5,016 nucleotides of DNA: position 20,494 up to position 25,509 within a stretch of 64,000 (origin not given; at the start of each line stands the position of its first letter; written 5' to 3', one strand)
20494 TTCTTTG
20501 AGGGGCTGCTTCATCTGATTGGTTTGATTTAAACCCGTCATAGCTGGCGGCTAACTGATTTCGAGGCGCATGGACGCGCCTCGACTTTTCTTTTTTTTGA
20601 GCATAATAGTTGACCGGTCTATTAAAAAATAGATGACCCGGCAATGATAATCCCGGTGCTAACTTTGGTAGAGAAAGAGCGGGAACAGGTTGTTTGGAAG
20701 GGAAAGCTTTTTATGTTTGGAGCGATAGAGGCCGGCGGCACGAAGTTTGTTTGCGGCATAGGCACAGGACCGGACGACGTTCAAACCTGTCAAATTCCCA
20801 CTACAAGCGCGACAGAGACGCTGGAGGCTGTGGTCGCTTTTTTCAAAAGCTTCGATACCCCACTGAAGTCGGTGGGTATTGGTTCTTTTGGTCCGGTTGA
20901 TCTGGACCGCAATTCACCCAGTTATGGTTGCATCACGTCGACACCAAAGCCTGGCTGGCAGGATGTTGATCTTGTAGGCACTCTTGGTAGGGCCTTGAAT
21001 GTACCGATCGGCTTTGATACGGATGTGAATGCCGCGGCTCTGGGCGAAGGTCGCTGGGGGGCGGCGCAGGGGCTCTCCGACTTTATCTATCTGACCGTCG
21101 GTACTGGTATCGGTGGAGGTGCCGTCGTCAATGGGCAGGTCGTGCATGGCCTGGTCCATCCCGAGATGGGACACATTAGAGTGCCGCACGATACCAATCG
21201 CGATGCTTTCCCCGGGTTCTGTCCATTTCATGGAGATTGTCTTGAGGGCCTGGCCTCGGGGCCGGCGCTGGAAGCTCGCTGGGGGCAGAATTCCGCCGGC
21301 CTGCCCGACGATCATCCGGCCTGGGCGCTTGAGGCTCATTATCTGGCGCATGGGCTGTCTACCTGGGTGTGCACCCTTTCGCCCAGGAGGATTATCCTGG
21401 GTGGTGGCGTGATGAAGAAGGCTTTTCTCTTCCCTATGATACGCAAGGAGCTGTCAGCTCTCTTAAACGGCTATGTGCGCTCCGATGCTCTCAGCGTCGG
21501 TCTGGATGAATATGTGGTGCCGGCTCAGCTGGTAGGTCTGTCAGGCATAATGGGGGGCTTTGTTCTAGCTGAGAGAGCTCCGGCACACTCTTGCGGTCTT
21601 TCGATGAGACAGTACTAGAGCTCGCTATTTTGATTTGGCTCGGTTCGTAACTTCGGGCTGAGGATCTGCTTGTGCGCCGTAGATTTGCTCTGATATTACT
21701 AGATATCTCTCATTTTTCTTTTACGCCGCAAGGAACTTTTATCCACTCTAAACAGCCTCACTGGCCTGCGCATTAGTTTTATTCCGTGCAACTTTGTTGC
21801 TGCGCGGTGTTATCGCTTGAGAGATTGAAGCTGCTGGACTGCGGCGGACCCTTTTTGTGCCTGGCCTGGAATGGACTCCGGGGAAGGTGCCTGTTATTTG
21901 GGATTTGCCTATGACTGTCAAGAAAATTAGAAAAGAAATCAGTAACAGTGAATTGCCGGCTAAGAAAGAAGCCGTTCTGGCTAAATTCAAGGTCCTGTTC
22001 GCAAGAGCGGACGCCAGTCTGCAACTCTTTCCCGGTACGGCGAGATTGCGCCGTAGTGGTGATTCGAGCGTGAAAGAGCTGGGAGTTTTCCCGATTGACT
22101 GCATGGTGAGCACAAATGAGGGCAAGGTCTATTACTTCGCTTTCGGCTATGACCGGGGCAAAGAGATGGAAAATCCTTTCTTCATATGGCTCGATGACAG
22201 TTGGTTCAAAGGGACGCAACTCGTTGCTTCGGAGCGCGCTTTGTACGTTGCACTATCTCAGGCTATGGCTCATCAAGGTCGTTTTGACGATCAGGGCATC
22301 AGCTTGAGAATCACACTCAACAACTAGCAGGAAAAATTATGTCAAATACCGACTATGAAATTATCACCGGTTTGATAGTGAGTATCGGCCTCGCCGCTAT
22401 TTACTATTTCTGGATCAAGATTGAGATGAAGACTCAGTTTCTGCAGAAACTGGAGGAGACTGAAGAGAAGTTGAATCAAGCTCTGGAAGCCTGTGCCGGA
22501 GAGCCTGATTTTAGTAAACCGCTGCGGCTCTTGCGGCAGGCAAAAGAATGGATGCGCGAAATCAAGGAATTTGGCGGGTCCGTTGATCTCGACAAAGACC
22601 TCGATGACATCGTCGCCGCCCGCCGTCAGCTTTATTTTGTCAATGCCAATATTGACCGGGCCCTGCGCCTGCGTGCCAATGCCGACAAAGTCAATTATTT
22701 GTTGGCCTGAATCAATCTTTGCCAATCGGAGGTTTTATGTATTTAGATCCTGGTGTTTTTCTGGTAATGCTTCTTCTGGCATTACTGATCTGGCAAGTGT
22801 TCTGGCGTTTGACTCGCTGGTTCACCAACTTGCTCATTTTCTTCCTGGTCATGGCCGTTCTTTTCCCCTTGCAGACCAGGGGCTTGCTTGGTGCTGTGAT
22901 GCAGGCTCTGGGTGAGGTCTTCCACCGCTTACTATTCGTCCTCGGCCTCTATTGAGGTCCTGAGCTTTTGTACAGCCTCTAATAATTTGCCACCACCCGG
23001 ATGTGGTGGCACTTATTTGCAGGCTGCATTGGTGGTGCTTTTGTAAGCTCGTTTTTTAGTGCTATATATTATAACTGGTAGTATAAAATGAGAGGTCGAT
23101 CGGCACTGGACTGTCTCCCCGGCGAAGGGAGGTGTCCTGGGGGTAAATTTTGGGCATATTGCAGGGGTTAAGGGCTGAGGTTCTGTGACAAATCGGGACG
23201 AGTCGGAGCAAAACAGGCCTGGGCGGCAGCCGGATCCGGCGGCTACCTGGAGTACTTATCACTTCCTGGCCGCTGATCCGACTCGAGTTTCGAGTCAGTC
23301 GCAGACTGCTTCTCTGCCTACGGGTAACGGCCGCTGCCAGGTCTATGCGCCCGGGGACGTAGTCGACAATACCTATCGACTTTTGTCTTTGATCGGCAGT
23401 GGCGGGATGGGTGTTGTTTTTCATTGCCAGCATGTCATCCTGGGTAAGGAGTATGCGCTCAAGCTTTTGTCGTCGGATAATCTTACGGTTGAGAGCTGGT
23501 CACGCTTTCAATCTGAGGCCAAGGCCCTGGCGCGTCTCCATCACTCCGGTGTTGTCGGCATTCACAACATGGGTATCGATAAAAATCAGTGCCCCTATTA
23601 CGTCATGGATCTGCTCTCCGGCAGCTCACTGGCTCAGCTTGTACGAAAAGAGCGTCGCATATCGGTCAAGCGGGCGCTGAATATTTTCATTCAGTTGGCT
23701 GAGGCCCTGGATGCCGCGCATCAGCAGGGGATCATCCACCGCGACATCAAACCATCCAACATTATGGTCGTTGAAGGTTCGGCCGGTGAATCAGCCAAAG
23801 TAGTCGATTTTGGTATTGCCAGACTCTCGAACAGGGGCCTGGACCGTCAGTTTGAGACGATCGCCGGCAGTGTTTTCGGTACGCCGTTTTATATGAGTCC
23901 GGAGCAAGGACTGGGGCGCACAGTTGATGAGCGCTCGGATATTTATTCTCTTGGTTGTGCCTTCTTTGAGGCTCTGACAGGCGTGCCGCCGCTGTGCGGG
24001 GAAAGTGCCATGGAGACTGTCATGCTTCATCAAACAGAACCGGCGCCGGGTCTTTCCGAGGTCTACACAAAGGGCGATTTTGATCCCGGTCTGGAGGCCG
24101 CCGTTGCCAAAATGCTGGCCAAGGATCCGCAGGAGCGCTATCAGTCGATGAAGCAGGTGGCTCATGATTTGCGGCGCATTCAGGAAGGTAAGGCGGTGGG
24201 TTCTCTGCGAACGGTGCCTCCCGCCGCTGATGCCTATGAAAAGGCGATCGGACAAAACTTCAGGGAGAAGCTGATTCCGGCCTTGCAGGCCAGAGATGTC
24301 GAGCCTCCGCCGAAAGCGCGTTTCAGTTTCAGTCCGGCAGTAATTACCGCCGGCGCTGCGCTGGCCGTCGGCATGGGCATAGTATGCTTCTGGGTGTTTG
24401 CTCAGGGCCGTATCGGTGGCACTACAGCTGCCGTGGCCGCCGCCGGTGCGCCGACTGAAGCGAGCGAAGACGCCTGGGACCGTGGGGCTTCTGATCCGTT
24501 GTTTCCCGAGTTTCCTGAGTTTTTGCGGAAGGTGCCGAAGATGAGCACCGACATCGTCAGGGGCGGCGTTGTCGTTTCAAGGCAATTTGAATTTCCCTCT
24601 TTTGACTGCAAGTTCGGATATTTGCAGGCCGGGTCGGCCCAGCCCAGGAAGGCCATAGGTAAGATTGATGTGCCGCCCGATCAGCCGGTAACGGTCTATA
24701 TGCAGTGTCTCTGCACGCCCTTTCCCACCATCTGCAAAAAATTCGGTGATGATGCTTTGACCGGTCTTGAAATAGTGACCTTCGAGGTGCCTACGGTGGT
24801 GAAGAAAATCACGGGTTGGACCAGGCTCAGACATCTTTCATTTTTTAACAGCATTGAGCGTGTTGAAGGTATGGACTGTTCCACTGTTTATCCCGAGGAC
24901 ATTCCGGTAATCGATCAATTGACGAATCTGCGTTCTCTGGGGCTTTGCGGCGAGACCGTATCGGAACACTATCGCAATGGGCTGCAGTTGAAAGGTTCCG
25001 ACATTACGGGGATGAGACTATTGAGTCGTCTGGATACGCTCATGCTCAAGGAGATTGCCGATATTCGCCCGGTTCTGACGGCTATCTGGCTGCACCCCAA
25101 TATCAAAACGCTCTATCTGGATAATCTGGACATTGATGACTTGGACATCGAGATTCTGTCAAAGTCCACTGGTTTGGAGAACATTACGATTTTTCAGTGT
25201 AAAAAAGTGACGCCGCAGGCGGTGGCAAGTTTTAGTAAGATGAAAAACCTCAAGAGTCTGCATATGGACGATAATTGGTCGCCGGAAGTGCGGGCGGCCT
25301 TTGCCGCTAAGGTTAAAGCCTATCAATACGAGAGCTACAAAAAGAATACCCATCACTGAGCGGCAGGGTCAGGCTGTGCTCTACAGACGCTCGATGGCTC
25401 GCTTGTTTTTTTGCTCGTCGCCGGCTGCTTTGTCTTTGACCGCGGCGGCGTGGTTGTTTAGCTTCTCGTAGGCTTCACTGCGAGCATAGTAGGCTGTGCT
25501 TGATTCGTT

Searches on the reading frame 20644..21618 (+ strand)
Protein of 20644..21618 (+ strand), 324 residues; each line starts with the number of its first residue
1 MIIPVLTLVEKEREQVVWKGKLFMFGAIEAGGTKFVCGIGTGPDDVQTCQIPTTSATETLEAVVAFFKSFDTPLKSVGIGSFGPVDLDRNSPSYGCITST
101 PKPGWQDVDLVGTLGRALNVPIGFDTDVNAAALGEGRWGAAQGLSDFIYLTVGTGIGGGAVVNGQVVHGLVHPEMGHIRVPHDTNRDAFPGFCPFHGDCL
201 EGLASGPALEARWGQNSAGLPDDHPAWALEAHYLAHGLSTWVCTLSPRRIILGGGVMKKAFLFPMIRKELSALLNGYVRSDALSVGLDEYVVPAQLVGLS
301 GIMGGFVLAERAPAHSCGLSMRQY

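Call 5: search_protein_families(library=pfam, proteins=[window:20644-21618:+], max_evalue=0.01)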
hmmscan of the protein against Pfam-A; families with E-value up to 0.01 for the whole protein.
window:20644-21618:+ (324 aa): 1 family
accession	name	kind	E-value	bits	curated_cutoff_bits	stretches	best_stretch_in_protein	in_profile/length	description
PF00480.26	ROK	-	9.4e-58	196.5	22.9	1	26-311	2-293/294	ROK family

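Call 6: search_protein_families(library=ncbifam, proteins=[window:20644-21618:+], max_evalue=0.01)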
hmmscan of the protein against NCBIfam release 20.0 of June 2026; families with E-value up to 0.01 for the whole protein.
window:20644-21618:+ (324 aa): 13 families
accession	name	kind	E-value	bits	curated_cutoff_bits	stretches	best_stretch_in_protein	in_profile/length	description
NF045550.1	FrctkaseScrK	equivalog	3.4e-84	282.8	400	1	24-311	4-289/293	fructokinase ScrK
TIGR00744.1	ROK_glcA_fam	subfamily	4.9e-29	101.6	260.35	1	28-209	3-186/318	ROK family glucokinase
NF007251.0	PRK09698.1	equivalog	2.3e-16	59.9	253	1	57-311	47-298/304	allose kinase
NF047937.1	TransRegNagC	equivalog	5.5e-12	45.6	650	1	92-212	153-270/399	DNA-binding transcriptional regulator NagC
NF045551.1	GK_Pyrobac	equivalog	1.1e-11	44.6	500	1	62-180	38-148/294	ATP-dependent glucokinase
NF042998.1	bglucokin_BglK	equivalog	1.7e-11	43.9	550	1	112-170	88-146/291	beta-glucoside kinase BglK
NF049930.1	TransRegMlc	equivalog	5.1e-11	42.5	530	1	93-209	160-273/405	sugar metabolism global transcriptional regulator Mlc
NF003461.0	PRK05082.1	subfamily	7.1e-11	42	283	1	27-215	5-189/291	N-acetylmannosamine kinase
NF009835.0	PRK13310.1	equivalog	1.1e-10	41.4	380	1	29-184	6-164/303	N-acetylglucosamine kinase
NF007108.0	PRK09557.1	equivalog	1.8e-10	40.6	443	1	28-273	6-272/303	fructokinase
NF047821.1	NactlManKinNanK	equivalog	1.9e-09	37.5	450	1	27-220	5-194/288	N-acetylmannosamine kinase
NF045942.1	PolPhglucPhase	equivalog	6e-09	36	250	1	104-183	81-159/242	polyphosphate--glucose phosphotransferase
NF009836.0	PRK13311.1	equivalog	6.2e-08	32.2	551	1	97-211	75-196/256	N-acetyl-D-glucosamine kinase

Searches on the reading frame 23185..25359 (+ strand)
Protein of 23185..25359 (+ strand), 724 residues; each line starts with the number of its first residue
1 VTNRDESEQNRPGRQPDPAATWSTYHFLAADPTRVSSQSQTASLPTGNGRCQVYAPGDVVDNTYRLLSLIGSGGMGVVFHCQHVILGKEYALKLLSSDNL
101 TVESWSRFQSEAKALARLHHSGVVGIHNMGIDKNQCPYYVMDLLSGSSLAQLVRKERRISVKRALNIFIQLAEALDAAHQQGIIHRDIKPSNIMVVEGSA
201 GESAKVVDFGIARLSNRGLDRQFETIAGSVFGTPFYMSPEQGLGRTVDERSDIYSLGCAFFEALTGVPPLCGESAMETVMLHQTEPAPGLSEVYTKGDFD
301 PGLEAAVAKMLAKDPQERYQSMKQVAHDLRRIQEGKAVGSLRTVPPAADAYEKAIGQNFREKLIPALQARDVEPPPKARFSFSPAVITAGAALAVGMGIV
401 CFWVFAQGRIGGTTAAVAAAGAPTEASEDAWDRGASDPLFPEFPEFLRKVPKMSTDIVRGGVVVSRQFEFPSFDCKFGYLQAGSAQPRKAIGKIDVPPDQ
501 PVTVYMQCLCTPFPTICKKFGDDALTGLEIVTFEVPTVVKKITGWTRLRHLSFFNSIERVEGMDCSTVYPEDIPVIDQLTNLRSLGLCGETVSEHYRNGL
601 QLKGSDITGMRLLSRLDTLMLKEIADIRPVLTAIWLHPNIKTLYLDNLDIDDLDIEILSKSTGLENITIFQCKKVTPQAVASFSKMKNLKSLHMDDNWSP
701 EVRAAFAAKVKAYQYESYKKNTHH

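Call 71: search_protein_families(library=pfam, proteins=[window:23185-25359:+], max_evalue=0.00001)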
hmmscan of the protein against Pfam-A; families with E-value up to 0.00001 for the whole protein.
window:23185-25359:+ (724 aa): 2 families
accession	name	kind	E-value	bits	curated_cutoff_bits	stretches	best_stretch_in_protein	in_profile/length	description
PF00069.31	Pkinase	-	1.7e-46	159.2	31.7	1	64-327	1-260/263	Protein kinase domain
PF07714.23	PK_Tyr_Ser-Thr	-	3e-24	86.1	23.1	1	67-281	4-216/258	Protein tyrosine and serine/threonine kinase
